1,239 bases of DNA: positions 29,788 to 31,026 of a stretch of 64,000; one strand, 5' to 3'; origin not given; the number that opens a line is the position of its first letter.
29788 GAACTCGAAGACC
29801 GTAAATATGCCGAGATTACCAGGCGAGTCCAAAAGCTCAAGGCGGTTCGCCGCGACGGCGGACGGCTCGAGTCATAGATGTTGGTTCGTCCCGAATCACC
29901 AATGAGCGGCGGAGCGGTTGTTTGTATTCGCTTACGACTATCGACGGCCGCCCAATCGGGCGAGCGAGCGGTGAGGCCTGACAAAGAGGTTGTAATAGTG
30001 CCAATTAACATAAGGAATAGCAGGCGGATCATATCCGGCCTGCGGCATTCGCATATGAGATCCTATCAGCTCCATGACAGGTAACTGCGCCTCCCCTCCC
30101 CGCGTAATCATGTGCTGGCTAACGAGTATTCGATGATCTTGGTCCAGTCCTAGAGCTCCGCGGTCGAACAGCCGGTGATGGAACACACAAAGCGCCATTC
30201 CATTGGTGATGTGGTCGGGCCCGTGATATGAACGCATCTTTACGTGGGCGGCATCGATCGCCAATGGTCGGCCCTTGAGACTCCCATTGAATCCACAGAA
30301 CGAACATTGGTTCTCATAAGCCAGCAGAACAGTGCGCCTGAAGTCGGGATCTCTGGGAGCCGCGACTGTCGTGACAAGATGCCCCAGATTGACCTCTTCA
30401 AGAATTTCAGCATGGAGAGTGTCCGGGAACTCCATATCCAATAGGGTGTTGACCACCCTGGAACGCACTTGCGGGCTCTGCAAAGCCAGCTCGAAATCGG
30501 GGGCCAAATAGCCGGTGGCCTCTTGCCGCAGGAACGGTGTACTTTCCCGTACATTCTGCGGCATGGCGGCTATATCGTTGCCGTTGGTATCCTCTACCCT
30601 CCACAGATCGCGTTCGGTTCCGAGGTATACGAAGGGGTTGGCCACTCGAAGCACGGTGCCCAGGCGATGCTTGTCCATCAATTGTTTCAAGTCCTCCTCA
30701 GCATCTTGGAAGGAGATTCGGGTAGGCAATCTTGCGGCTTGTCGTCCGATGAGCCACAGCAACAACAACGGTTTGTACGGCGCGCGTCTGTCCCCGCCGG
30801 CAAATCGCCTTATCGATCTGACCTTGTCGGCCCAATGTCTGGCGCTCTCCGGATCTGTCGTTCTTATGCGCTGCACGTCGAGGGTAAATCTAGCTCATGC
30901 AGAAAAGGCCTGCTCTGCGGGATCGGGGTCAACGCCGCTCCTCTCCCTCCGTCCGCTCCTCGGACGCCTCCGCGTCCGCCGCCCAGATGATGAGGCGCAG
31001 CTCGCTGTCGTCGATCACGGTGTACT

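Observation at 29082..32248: Lower-GC island between xerD and pyrG: Schlafen/AlbA_2-HATPase protein + HNH endonuclease operon plus two small genes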

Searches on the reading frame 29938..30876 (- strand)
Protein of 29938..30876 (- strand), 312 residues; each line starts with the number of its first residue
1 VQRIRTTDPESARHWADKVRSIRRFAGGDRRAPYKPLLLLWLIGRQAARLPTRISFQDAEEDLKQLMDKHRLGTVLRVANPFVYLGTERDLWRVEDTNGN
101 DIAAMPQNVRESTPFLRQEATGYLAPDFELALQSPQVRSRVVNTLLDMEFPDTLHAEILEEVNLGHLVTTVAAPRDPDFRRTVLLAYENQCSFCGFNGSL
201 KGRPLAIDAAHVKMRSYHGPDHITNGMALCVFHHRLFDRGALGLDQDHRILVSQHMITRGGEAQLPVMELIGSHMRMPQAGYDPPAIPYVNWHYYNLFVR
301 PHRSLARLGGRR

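Call 3: search_protein_families(library=pfam, proteins=[window:29938-30876:-], max_evalue=1)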
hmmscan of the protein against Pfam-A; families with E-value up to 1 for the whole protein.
window:29938-30876:- (312 aa): 1 family
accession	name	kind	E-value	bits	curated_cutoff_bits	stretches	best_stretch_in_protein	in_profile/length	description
PF13391.12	HNH_2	-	1.1e-07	32.1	21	1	191-244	1-65/66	HNH endonuclease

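Call 4: search_protein_families(library=padloc, proteins=[window:29938-30876:-], max_evalue=1)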
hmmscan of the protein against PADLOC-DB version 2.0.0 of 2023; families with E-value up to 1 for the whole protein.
window:29938-30876:- (312 aa): 3 families
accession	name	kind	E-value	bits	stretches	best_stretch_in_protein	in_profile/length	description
PDLC04132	HNH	-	3.5e-10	37.5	1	178-302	156-276/286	-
PDLC03546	HNH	-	4.9e-07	27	1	168-298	151-277/282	Type II restriction enzyme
PDLC03662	mREase_IV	-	9.7e-07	25.7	1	14-182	99-260/560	Type IV methyl-directed restriction enzyme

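Call 5: search_protein_families(library=ncbifam, proteins=[window:29938-30876:-], max_evalue=1)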
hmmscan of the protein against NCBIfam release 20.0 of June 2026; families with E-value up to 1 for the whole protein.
window:29938-30876:- (312 aa): 2 families
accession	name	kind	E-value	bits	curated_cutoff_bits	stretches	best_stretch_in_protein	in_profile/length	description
NF045808.1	PT-DNA_restrict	exception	5.9e-62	209.4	180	1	14-298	2-283/284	phosphorothioated DNA-binding restriction endonuclease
NF040563.1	guided_IscB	equivalog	0.021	14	175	1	179-235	183-233/314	RNA-guided endonuclease IscB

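Call 6: search_solved_structures(query=window:29938-30876:-, max_evalue=0.01, show_alignments=3)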
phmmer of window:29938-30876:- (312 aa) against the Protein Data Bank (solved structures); distinct sequences matched with E-value up to 0.01: 7.
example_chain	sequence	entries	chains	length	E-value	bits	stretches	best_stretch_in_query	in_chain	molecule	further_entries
5zmm_A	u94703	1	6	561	8.3e-06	28.4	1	16-179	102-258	Uncharacterized protein McrA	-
7ccj_A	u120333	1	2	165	4.3e-05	26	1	7-163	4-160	HNHc domain-containing protein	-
7ccd_A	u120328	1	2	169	4.8e-05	25.8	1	7-163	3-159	HNHc domain-containing protein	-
7cc9_A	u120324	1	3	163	5.5e-05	25.6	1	7-163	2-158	HNHc domain-containing protein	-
5zmo_A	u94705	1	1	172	7.7e-05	25.2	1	17-168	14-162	Uncharacterized protein McrA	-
5zmn_A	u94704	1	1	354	0.00025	23.5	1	17-179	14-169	Uncharacterized protein McrA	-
6ghs_A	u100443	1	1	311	0.0018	20.7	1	165-251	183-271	TagI restriction endonuclease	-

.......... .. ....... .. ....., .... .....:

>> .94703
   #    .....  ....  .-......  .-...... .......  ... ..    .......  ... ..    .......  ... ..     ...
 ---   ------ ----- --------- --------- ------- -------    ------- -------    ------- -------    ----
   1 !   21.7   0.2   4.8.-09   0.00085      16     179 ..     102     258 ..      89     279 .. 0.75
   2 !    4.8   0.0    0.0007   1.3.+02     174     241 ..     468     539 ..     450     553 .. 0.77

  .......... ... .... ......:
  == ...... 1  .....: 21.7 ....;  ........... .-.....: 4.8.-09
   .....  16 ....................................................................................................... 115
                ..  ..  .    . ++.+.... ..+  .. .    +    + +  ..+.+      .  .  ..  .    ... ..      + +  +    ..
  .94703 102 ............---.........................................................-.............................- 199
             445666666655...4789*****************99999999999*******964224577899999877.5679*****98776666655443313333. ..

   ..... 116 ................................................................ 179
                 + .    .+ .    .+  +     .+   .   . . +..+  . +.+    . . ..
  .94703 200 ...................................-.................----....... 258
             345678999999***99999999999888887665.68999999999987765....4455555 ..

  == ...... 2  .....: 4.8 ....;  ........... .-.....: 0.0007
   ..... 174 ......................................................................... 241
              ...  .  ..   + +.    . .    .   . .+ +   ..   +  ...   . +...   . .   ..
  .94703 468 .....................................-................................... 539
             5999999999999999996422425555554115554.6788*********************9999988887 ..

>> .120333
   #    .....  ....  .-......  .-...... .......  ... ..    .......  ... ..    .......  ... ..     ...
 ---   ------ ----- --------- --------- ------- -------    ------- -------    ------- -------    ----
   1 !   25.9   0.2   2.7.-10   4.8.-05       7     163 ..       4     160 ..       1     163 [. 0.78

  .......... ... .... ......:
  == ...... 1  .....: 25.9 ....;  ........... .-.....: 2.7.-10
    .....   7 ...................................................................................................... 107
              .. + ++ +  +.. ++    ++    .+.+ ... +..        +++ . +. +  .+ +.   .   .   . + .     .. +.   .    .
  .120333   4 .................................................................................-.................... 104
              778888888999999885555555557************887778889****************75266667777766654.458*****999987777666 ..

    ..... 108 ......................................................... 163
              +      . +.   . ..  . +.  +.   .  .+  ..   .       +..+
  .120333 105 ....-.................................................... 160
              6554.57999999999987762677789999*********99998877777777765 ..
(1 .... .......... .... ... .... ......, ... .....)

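Call 9: find_homologous_proteins(query=window:29938-30876:-, max_evalue=0.00001)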
Query window:29938-30876:- (312 aa): 394 proteins with E <= 0.00001 among 3780 candidates; the best 120 are listed.
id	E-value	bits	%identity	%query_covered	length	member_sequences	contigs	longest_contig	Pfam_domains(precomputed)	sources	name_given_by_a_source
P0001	1.2e-208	710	97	100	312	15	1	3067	PF13391.13,PF26340.1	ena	-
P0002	3.7e-185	632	87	97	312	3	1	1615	PF13391.13,PF26340.1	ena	-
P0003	1.5e-162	558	79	98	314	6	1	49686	PF13391.13,PF26340.1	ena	-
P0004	2.4e-146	505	72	99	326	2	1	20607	PF13391.13,PF26340.1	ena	-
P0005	9.5e-142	490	70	98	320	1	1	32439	PF13391.13,PF26340.1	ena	-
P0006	5.5e-140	484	72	95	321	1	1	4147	PF13391.13,PF26340.1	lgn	-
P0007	1.3e-138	479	70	94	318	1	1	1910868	PF13391.13,PF26340.1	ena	-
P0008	2.3e-137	475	69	97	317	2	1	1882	PF13391.13,PF26340.1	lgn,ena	-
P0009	3.5e-133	462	71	90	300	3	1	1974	PF13391.13,PF26340.1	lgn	-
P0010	3.9e-133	461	68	96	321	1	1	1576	PF13391.13,PF26340.1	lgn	-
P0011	1.1e-132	460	71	93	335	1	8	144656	PF13391.13,PF26340.1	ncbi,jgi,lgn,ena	-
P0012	1.1e-129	450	66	96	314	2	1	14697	PF13391.13,PF26340.1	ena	-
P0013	1.2e-129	450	67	97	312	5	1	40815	PF13391.13,PF26340.1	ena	-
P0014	2.6e-129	449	65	97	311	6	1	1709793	PF13391.13,PF26340.1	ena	-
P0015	2.4e-128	446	64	97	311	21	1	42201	PF13391.13,PF26340.1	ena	-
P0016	5.3e-128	445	73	87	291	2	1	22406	PF13391.13,PF26340.1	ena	-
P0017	8.7e-127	441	65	98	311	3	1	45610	PF13391.13,PF26340.1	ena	-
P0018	3.6e-126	439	66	95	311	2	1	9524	PF13391.13,PF26340.1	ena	-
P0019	5.6e-126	438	66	95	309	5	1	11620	PF13391.13,PF26340.1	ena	-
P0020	2.4e-125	436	65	96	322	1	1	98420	PF13391.13,PF26340.1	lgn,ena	-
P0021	1.2e-124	434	64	96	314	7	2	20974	PF13391.13,PF26340.1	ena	-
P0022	4.3e-124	432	62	97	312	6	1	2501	PF13391.13,PF26340.1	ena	-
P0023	1.5e-123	430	62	97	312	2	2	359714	PF13391.13,PF26340.1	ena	-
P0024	1.5e-123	430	64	94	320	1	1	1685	PF13391.13,PF26340.1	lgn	-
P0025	2.1e-123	429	64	95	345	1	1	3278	PF13391.13,PF26340.1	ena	-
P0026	2.1e-122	426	63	88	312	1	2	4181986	PF13391.13,PF26340.1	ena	-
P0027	2.1e-121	423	64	94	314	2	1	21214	PF13391.13,PF26340.1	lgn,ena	-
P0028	2.5e-121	423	63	95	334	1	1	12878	PF13391.13,PF26340.1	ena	-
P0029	4.0e-121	422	64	94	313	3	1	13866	PF13391.13,PF26340.1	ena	-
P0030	4.5e-121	422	64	94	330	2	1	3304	PF13391.13,PF26340.1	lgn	-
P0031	7.4e-121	421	63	94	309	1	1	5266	PF13391.13,PF26340.1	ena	-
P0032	8.0e-121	421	63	89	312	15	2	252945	PF13391.13,PF26340.1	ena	-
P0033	2.6e-120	419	63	94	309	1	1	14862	PF13391.13,PF26340.1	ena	-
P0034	1.1e-119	417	61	97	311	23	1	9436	PF13391.13,PF26340.1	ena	-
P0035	6.0e-119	415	63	94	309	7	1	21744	PF13391.13,PF26340.1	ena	-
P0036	7.9e-119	414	62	95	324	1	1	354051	PF13391.13,PF26340.1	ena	-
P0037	1.5e-118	414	62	94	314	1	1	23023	PF13391.13,PF26340.1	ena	-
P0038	2.9e-118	413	61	97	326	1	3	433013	PF13391.13,PF26340.1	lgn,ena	-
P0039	1.3e-117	411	62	95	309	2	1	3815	PF13391.13,PF26340.1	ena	-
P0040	3.2e-117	409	62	95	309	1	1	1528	PF13391.13,PF26340.1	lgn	-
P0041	7.0e-117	408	61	94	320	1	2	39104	PF13391.13,PF26340.1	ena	-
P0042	8.1e-117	408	61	95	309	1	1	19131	PF13391.13,PF26340.1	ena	-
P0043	3.1e-116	406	60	96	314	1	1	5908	PF13391.13,PF26340.1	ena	-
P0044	3.4e-115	403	60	95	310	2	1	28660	PF13391.13,PF26340.1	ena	-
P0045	3.8e-115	402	61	93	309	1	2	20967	PF13391.13,PF26340.1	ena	-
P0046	7.3e-115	401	59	96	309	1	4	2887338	PF13391.13,PF26340.1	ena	-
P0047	8.5e-115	401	66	90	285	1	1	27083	PF13391.13,PF26340.1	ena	-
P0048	1.6e-114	400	61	96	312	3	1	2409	PF13391.13,PF26340.1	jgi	-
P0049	2.3e-113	397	59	94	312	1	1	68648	PF13391.13,PF26340.1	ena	-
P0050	1.9e-112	394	60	94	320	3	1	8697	PF13391.13,PF26340.1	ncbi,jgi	-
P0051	2.4e-112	393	61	95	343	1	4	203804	PF13391.13,PF26340.1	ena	-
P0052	4.1e-112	392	58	97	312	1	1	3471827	PF13391.13,PF26340.1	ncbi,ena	-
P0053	8.4e-112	391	70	79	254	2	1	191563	PF13391.13,PF26340.1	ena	-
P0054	1.4e-111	391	61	91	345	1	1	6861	PF13391.13,PF26340.1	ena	-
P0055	2.4e-111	390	62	94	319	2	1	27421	PF13391.13,PF26340.1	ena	-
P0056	3.8e-111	389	60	94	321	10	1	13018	PF13391.13,PF26340.1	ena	-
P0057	1.1e-110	388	59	95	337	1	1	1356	PF13391.13,PF26340.1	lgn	-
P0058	1.4e-110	387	61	93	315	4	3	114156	PF13391.13,PF26340.1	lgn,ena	-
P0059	1.5e-110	387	60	97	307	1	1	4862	PF13391.13,PF26340.1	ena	-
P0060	2.9e-110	386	60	94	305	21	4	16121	PF13391.13,PF26340.1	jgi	-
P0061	5.0e-110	386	59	95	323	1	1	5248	PF13391.13,PF26340.1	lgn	-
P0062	1.4e-109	384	58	97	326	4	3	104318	PF13391.13,PF26340.1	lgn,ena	-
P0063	1.6e-109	384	60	94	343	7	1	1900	PF13391.13,PF26340.1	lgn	-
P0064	1.3e-108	381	66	81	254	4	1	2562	PF13391.13,PF26340.1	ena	-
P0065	3.8e-108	379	58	93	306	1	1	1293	PF13391.13,PF26340.1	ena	-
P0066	2.6e-107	377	60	94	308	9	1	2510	PF13391.13,PF26340.1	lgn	-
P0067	1.5e-106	374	56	98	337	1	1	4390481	PF13391.13,PF26340.1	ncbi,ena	-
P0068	1.6e-106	374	56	99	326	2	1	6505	PF13391.13,PF26340.1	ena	-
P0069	7.8e-106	372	58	94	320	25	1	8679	PF13391.13,PF26340.1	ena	-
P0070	1.1e-105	371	56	94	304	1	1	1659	PF13391.13,PF26340.1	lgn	-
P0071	2.1e-105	370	57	97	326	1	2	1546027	PF13391.13,PF26340.1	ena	-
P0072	1.0e-104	368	57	94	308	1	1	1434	PF26340.1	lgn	-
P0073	1.7e-104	367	56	97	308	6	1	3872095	PF26340.1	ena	-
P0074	6.5e-104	365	57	95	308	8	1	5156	PF13391.13,PF26340.1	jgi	-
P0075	8.7e-104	365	66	80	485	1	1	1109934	PF13391.13,PF26340.1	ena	-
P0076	2.2e-103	364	55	95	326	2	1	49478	PF13391.13,PF26340.1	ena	-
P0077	6.8e-103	362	54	95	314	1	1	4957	PF13391.13,PF26340.1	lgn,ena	-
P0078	1.8e-102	361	56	97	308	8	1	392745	PF13391.13,PF26340.1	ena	-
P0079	2.3e-101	357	58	91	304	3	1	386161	PF13391.13,PF26340.1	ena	-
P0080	6.9e-101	356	57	94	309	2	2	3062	PF13391.13,PF26340.1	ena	-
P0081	2.1e-100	354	56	94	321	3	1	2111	PF13391.13,PF26340.1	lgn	-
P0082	4.2e-100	353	55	93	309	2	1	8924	PF13391.13,PF26340.1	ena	-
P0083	4.4e-100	353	55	97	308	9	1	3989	PF13391.13,PF26340.1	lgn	-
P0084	3.2e-99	350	54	97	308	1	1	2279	PF13391.13,PF26340.1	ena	-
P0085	4.8e-99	350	55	93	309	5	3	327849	PF13391.13,PF26340.1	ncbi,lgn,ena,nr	ncbi:MAG: hypothetical protein F4Y99_10755 [Acidimicrobiaceae bacterium]|nr:hypothetical protein [Ac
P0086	8.6e-99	349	54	97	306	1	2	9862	PF13391.13,PF26340.1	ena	-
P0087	3.5e-98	347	54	95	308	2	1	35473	PF13391.13,PF26340.1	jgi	jgi:putative restriction endonuclease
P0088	1.9e-96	341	53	97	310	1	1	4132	PF13391.13,PF26340.1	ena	-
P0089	2.1e-96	341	53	96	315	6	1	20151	PF13391.13,PF26340.1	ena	-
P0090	5.0e-95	336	51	95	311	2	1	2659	PF13391.13,PF26340.1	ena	-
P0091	2.0e-91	324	52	94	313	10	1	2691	PF13391.13,PF26340.1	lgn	-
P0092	8.2e-91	322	49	97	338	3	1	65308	PF13391.13,PF26340.1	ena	-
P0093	3.8e-90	320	50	97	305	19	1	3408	PF13391.13,PF26340.1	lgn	-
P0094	1.3e-89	318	51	97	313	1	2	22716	PF13391.13,PF26340.1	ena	-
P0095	3.4e-89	317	50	93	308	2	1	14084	PF13391.13,PF26340.1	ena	-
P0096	6.5e-89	316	51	96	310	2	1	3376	PF13391.13,PF26340.1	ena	-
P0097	1.1e-88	315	52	94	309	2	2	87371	PF13391.13,PF26340.1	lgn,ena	-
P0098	1.4e-88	315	50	97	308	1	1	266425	PF13391.13,PF26340.1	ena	-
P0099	2.3e-88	314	51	97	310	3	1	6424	PF13391.13,PF26340.1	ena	-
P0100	2.3e-88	314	49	96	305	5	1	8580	PF13391.13,PF26340.1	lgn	-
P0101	4.7e-88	313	50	95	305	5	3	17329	PF13391.13,PF26340.1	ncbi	-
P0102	5.1e-88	313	49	97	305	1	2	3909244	PF13391.13,PF26340.1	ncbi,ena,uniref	ncbi:phosphorothioated DNA-binding restriction endonuclease [Candidatus Poriferisodalis sp.]|uniref:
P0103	1.1e-87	312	49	96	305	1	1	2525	PF13391.13,PF26340.1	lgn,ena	-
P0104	1.3e-86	309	48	97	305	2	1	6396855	PF13391.13,PF26340.1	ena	-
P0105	8.8e-86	306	48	96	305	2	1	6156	PF13391.13,PF26340.1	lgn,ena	-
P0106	3.4e-85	304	49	94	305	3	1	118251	PF13391.13,PF26340.1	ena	-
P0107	5.9e-84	300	46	97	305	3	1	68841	PF13391.13,PF26340.1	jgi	-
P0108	6.2e-84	300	48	94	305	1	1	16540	PF13391.13,PF26340.1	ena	-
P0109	1.0e-82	296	48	96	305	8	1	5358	PF13391.13,PF26340.1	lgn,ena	-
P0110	8.2e-82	293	46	96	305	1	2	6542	PF13391.13,PF26340.1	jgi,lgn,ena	-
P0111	7.0e-81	290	47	97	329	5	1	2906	PF13391.13,PF26340.1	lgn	-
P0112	3.6e-79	284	50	89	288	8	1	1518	PF13391.13,PF26340.1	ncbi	-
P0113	5.3e-79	284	46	96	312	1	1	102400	PF13391.13,PF26340.1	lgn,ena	-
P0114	1.2e-77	279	48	93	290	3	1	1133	PF13391.13,PF26340.1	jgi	-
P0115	5.3e-76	274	46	96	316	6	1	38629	PF13391.13,PF26340.1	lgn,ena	-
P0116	6.9e-76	273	46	96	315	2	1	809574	PF13391.13,PF26340.1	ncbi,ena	-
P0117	1.0e-75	273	48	94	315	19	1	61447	PF13391.13,PF26340.1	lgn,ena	-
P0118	2.2e-75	272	46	92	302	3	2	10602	PF13391.13,PF26340.1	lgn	-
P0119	2.5e-75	272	44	96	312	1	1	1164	PF13391.13,PF26340.1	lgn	-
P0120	2.7e-75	272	47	94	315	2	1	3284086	PF13391.13,PF26340.1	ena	-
